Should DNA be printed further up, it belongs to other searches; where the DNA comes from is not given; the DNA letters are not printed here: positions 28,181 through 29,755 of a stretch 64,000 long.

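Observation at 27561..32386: Conspicuous operon: AsmA-family protein -> degenerate EAL protein -> pseudo-prepilin peptidase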

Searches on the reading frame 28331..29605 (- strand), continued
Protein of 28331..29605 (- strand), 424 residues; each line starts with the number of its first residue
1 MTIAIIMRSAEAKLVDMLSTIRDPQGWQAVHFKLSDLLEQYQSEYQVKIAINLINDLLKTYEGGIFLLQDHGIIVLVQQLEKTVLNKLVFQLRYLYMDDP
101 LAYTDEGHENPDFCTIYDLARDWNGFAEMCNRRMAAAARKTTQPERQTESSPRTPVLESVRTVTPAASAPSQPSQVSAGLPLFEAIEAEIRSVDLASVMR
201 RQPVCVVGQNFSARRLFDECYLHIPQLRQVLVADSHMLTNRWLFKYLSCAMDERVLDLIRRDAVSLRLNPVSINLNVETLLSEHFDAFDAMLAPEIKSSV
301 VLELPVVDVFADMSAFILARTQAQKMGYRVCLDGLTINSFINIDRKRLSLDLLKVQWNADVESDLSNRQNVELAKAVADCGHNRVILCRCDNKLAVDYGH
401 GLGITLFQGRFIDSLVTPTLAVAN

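Call 23: search_protein_families(library=pfam, proteins=[L042:5370-7385:-, L042:7382-8059:-, L042:7445-7966:+, L042:9242-9958:+, L070:6867-7973:+, L070:5922-6833:+, L070:9254-10009:+, L070:9945-11990:-, L001:5788-7830:+], max_evalue=0.01)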
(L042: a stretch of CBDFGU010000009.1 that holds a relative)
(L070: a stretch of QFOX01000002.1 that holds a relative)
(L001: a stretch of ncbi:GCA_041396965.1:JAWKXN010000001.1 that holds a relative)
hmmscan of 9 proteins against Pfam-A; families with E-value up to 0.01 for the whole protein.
L042:5370-7385:- (671 aa): 3 families
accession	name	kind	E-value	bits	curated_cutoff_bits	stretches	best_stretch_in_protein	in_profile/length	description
PF00275.25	EPSP_synthase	-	8e-103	344.8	22.8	1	25-448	3-415/417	EPSP synthase (3-phosphoshikimate 1-carboxyvinyltransferase)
PF02224.24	Cytidylate_kin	-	1.9e-58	198.1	26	1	471-670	1-209/211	Cytidylate kinase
PF13189.12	Cytidylate_kin2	-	0.0023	18.6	28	1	470-610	1-130/176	Cytidylate kinase-like family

L042:7382-8059:- (225 aa): 0 families

L042:7445-7966:+ (173 aa): 3 families
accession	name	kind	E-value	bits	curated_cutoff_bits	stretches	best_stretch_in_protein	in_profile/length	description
PF09538.15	FYDLN_acid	-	1.5e-12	48.6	23.9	1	8-148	1-84/105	Protein of unknown function (FYDLN_acid)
PF06524.17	NOA36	-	0.0027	17.6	32.6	1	24-127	200-299/306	NOA36 protein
PF23137.1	HVO_0758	-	0.0095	16.2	27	0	12-26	38-52/55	HVO_0758 mu-protein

L042:9242-9958:+ (238 aa): 1 family
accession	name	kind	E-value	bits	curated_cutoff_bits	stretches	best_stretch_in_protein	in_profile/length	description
PF06750.18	A24_N_bact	-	6.5e-20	71.4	23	1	20-103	1-84/84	Bacterial Peptidase A24 N-terminal domain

L070:6867-7973:+ (368 aa): 1 family
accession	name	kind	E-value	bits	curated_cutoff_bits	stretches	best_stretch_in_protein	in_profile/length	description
PF09538.15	FYDLN_acid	-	3.1e-12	47.6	23.9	1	215-333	1-98/105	Protein of unknown function (FYDLN_acid)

L070:5922-6833:+ (303 aa): 0 families

L070:9254-10009:+ (251 aa): 1 family
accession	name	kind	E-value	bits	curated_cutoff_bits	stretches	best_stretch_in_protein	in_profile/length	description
PF06750.18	A24_N_bact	-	1e-20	74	23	1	20-103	1-84/84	Bacterial Peptidase A24 N-terminal domain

L070:9945-11990:- (681 aa): 2 families
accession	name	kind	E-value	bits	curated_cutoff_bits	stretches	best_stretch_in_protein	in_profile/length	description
PF19040.6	SGNH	-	7.6e-41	140.9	27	1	405-662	2-247/248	SGNH domain (fused to AT3 domains)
PF01757.29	Acyl_transf_3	-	2.7e-32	112.5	31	1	13-334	3-323/326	Acyltransferase domain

L001:5788-7830:+ (680 aa): 1 family
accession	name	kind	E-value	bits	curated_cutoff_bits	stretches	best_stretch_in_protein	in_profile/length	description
PF01564.23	Spermine_synth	-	0.00014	21.9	22.9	1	498-603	30-138/186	Spermine/spermidine synthase domain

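Call 25: predict_structure(alignment_id=A1)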
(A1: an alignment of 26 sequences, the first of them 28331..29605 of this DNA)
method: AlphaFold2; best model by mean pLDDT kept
length: 424 residues; sequences in the alignment: 26
mean_pLDDT: 80.0   pTM: 0.57
mean pLDDT of the five models: 80.0, 78.6, 78.4, 72.3, 71.9
residues with pLDDT >= 90: 148; 70-90: 196; 50-70: 36; < 50: 44
segments of 3 or more residues with pLDDT < 50: 142-180, 420-424
pLDDT, mean of each block of 10 residues (from residue 1): 81 87 94 87 81 90 93 94 88 85 82 95 90 71 35 27 28 33 77 87 88 89 80 61 69 91 85 92 94 90 89 89 96 90 88 80 76 92 89 88 91 69 34
secondary structure, 60 per line:
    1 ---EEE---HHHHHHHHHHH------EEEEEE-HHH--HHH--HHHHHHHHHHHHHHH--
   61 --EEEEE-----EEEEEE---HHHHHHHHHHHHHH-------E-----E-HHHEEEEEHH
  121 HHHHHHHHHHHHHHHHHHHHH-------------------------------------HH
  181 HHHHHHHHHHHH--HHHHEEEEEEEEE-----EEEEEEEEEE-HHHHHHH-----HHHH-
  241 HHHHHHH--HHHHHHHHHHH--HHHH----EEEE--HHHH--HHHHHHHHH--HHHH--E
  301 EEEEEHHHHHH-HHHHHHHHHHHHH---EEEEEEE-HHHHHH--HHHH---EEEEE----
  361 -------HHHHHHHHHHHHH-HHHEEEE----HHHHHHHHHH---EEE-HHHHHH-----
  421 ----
elements in order: E4-6 H10-20 E27-32 H44-58 E63-67 E73-78 H82-95 E114-118 H119-141 H179-192 H195-198 E199-207 E213-222 H224-230 H236-239 H241-247 H250-260 H263-266 E271-274 H277-280 H283-291 H294-297 E300-305 H306-311 H313-325 E329-335 H337-342 H345-348 E352-356 H368-380 E385-388 H393-402 E406-408 H410-415
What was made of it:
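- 29183..29605 (-): N-terminal alpha/beta domain of the EAL-like protein (residues 1-141). It has a 'GGIF' hairpin where GGDEF would sit and an invariant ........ motif. AF2 pLDDT is 81-95 over this stretch (call 25).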

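Call 28: fold_search(model_id=the predicted structure, library=pdb)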
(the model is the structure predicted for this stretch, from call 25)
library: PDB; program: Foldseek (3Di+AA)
matches with E <= 10: 1223; with E <= 0.001: 98
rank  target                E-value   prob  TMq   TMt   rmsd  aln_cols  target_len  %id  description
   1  5xgb                  2.1e-13  1.00  0.39  0.32  15.3       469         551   17  Crystal structure of the PAS-GGDEF-EAL domain of PA0861 from Pseudomonas aeruginosa (released 2017-12-20)
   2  5xge                  5.4e-13  1.00  0.42  0.34  14.3       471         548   16  Crystal structure of the PAS-GGDEF-EAL domain of PA0861 from Pseudomonas aeruginosa in complex with cyclic di-GMP (released 2017-12-20)
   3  5xgd                  1.4e-12  1.00  0.41  0.33  14.3       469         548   17  Crystal structure of the PAS-GGDEF-EAL domain of PA0861 from Pseudomonas aeruginosa in complex with GTP (released 2017-12-20)
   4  4rnf                  1.7e-12  1.00  0.39  0.39  14.2       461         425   13  PaMorA tandem diguanylate cyclase - mutant phosphodiesterase, apo form (released 2014-11-19)
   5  5m3c_A                2.6e-11  1.00  0.41  0.41  10.8       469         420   13  Structure of the hybrid domain (GGDEF-EAL) of PA0575 from Pseudomonas aeruginosa PAO1 at 2.8 Ang. with GTP and Ca2+ bo (released 2017-12-20)
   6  6pwk_B                3.2e-11  1.00  0.39  0.40  14.4       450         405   11  Vibrio cholerae LapD S helix-GGDEF-EAL (bound to c-di-GMP) (released 2019-10-09)
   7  6pwk_A                5.0e-11  1.00  0.40  0.42  14.6       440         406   12  Vibrio cholerae LapD S helix-GGDEF-EAL (bound to c-di-GMP) (released 2019-10-09)
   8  6pwj_B                5.3e-11  1.00  0.41  0.42  16.1       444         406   11  Vibrio cholerae LapD S helix-GGDEF-EAL (apo) (released 2019-10-09)
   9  6pwj_A                5.3e-11  1.00  0.40  0.41  15.9       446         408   12  Vibrio cholerae LapD S helix-GGDEF-EAL (apo) (released 2019-10-09)
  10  4rnh                  6.3e-11  1.00  0.38  0.38  14.9       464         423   13  PaMorA tandem diguanylate cyclase - phosphodiesterase, c-di-GMP complex (released 2014-11-19)
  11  3pjw                  1.0e-10  1.00  0.41  0.41  15.9       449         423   14  Structure of Pseudomonas fluorescence LapD GGDEF-EAL dual domain, I23 (released 2011-02-09)
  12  5m3c_B                2.4e-10  1.00  0.37  0.37  15.5       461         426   13  Structure of the hybrid domain (GGDEF-EAL) of PA0575 from Pseudomonas aeruginosa PAO1 at 2.8 Ang. with GTP and Ca2+ bo (released 2017-12-20)
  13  9cmf_A                9.2e-10  1.00  0.42  0.25  14.6       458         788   15  Substrate bound DosP (released 2024-11-20)
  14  9bkv_A                2.8e-09  1.00  0.40  0.23  14.2       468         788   14  DosP R97A bent form (released 2024-11-20)
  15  9ce0_B                4.4e-09  1.00  0.41  0.24  14.1       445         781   14  DosP Apo Bent form (released 2024-11-20)
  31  4fok                  1.3e-07  1.00  0.38  0.56   5.4       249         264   12  1.8 A Crystal structure of the FimX EAL domain in complex with c-diGMP (released 2013-03-27)
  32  3hv9                  1.3e-07  1.00  0.37  0.56   5.9       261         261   14  Crystal structure of FimX EAL domain from Pseudomonas aeruginosa (released 2009-08-18)
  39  4j40_A                2.5e-07  1.00  0.36  0.57   6.2       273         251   13  Crystal structure of the dual-domain GGDEF-EAL module of FimX from Pseudomonas aeruginosa (released 2013-02-20)
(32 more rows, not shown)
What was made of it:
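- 29183..29605 (-): Foldseek alignments to tandem GGDEF-EAL proteins span 440-470 columns (call 28).
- On Degenerate GGDEF-EAL c-di-GMP receptors (LapD/FimX type): Foldseek full-length alignments to GGDEF-EAL tandems support it (call 28).
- Closest known: LapD. Same: It is among the best structural matches: 6pwk at 3e-11 and 3pjw at 1e-10 (call 28).
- Closest known: FimX. Same: A dead GGDEF-EAL module (hits 4fok, 3hv9, 4j40; call 28).
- Foldseek top hits are tandem GGDEF-EAL proteins, including LapD: 5xgb at 2e-13, 6pwk and 3pjw (call 28).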

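Call 41: search_protein_representatives(alignment_id=A1)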
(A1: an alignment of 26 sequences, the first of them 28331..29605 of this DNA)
Query: 26 sequences, 420 profile positions. Proteins with E-value up to 0.001 (for the whole library): 1598; up to 1e-10: 1202; up to 1e-30: 548. The best 150 are listed.
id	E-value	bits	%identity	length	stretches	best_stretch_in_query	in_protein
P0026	1.6e-214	728.9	-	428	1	1-420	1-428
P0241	2.5e-144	497.6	-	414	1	4-420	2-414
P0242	9.6e-138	475.9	-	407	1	5-420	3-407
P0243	5.4e-136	470.1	-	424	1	3-420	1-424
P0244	3.8e-135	467.3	-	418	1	4-420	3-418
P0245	4.1e-131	454.1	-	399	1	6-420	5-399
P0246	5.1e-131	453.7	-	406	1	3-420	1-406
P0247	2.1e-129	448.4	-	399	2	169-420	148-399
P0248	7.9e-128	443.2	-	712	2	166-415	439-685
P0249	1.4e-126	439.2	-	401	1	1-312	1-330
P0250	8.4e-124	430.0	-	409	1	3-420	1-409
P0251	2.5e-122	425.1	-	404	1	4-420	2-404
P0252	3.4e-122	424.7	-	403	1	7-420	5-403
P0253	3.5e-122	424.6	-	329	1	84-420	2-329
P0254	2.0e-119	415.6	-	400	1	6-420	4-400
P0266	5.2e-103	361.5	-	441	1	6-413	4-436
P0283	3.0e-91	322.8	-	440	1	10-413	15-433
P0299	1.4e-85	304.1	-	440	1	9-411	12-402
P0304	4.7e-84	299.0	-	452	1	9-419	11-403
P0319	1.3e-80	287.7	-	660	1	14-409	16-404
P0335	4.2e-78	279.4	-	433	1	14-413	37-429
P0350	5.1e-75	269.3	-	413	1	9-413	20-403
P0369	8.6e-73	261.9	-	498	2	156-413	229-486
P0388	3.1e-70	253.5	-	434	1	5-415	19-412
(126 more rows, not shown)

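Call 42: list_cluster_members(proteins=[P0248, P0266, P0283, P0299, P0304, P0319, P0335, P0350, P0369, P0388])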
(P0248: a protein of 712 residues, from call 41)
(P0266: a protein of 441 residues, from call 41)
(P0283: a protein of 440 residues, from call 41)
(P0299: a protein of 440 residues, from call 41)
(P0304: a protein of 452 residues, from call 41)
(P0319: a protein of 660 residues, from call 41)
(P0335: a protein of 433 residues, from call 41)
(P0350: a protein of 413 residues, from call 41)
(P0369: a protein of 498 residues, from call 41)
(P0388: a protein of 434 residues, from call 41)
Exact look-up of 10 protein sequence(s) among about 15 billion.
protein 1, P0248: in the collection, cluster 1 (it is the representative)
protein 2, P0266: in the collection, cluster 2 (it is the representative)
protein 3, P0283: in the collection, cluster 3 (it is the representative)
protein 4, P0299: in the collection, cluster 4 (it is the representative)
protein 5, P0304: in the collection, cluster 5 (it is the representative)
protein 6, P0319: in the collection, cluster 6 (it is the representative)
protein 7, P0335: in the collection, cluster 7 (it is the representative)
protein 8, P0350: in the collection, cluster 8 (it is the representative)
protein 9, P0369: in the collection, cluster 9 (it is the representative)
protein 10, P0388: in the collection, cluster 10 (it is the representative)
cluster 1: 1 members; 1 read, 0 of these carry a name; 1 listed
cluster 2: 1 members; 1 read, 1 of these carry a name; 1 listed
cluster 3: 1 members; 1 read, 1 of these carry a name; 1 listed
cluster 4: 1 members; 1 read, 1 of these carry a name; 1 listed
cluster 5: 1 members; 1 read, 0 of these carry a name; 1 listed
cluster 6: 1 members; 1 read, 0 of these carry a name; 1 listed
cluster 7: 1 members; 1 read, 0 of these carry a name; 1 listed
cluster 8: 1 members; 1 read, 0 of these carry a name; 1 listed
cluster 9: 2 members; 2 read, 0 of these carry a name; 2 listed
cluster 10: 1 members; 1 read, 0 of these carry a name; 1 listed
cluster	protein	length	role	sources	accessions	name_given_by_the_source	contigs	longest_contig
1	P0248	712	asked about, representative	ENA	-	-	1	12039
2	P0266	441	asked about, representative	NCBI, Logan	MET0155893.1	MAG: hypothetical protein ABW189_07325 [Rickettsiales bacterium]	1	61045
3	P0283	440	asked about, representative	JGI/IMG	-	hypothetical protein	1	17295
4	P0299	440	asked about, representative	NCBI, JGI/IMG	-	hypothetical protein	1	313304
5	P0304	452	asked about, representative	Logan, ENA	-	-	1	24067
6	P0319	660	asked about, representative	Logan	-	-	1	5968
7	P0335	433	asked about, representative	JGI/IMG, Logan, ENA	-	-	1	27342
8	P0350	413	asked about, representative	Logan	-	-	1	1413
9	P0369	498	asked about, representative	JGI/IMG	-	-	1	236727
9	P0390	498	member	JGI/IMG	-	-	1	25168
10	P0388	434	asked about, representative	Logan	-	-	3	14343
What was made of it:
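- Tried and rejected: Cluster look-ups for names or cultured hosts returned only 'hypothetical protein' from MAGs (call 42).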

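Call 43: find_encoding_contigs(protein=P0299, flank=7000, max_places=1)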
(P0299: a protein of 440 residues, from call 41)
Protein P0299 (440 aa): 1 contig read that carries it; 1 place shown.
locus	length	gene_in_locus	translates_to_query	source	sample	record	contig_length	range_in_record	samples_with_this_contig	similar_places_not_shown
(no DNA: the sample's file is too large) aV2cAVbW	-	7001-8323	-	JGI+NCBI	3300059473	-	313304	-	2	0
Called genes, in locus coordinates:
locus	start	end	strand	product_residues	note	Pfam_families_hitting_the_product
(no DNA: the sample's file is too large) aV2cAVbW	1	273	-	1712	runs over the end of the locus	PF05860:TPS, PF12951:PATR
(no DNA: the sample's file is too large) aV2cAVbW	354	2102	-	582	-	PF08479:POTRA_2, PF03865:ShlB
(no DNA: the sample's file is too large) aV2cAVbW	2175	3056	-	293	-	-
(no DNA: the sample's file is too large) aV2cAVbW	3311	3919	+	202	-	PF00578:AhpC-TSA, PF08534:Redoxin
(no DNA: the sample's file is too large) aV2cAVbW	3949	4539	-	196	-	-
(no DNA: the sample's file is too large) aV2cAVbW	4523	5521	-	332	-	PF01430:HSP33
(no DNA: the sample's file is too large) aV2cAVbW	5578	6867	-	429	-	PF08448:PAS_4, PF13487:HD_5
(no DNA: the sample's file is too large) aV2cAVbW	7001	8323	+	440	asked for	-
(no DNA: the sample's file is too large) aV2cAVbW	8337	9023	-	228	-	-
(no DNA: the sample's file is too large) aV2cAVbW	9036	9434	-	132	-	PF20535:DUF6750 (weak)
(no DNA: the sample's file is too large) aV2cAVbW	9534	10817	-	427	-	-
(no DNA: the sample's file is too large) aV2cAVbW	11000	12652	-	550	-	-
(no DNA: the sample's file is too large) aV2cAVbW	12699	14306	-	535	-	PF03743:TrbI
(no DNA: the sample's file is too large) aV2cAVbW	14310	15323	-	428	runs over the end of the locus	PF12293:T4BSS_DotH_IcmK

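Call 44: find_encoding_contigs(protein=P0369, flank=7000, max_places=1)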
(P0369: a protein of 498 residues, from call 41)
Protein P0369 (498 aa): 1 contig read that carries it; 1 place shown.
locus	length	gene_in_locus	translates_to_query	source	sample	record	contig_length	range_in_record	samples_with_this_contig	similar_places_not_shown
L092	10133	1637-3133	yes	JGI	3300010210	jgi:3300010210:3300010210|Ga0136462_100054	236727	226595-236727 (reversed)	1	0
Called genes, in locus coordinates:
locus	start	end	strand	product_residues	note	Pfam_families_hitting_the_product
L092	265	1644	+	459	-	-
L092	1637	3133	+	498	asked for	PF00563:EAL (weak)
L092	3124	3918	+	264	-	PF00005:ABC_tran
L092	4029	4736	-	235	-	PF01520:Amidase_3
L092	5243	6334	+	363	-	PF00005:ABC_tran, PF08402:TOBE_2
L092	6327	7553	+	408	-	PF01547:SBP_bac_1, PF13416:SBP_bac_8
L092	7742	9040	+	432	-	PF00528:BPD_transp_1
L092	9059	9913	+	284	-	PF00528:BPD_transp_1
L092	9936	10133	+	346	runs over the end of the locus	PF03417:AAT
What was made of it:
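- Distant subfamily members stand alone (calls 43, 44).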

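Call 61: search_protein_families(library=pfam, proteins=[P0319, P0248, P0369, P0299], max_evalue=0.01)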
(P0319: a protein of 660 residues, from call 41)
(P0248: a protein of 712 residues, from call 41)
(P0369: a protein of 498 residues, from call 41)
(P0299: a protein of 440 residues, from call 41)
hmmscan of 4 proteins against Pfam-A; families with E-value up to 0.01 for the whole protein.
P0319 (660 aa): 1 family
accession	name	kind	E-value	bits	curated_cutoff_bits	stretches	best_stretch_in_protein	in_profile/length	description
PF00563.25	EAL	-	3e-07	30.5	31.3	1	232-405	57-235/236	EAL domain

P0248 (712 aa): 1 family
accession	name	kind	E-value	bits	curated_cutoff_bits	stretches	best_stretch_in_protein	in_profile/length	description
PF00563.25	EAL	-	7.7e-14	52.1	31.3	2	512-678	59-233/236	EAL domain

P0369 (498 aa): 1 family
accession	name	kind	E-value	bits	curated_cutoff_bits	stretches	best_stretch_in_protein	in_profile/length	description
PF00563.25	EAL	-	2.3e-06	27.6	31.3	1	313-481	64-233/236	EAL domain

P0299 (440 aa): 1 family
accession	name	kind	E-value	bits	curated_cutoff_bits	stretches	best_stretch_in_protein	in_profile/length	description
PF00563.25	EAL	-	0.00026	20.9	31.3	1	240-399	69-233/236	EAL domain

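Call 72: search_protein_families(library=pfam, alignment_id=A1, max_evalue=0.1)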
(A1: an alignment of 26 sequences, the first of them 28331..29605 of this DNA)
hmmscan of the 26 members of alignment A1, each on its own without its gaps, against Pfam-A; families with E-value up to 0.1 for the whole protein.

A. member 1, window:28331-29605:- (424 aa): 1 family
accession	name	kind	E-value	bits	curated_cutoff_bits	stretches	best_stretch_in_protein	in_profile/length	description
PF00563.25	EAL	-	2.2e-05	24.4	31.3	1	251-412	67-233/236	EAL domain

B. families by the number of members that match (of 26 scanned): 5 families
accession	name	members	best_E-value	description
PF00563.25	EAL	26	3.8e-11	EAL domain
PF24131.1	DUF7398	4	0.011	Family of unknown function (DUF7398)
PF05018.18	CFA20_dom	2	0.0086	CFA20 domain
PF18794.7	HSM3_C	1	0.062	DNA mismatch repair protein HSM3, C terminal domain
PF13708.11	DUF4942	1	0.069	Domain of unknown function (DUF4942)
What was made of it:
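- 28334..29053 (-): Divergent, catalytically degenerate EAL domain (residues 185-424). Stop codon at 28331-28333. All 26 aligned family members hit Pfam EAL, best E 3.8e-11 (call 72).
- On EAL domain superfamily (PF00563): All 26 aligned relatives match at E <= 0.1, best 3.8e-11 (call 72).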
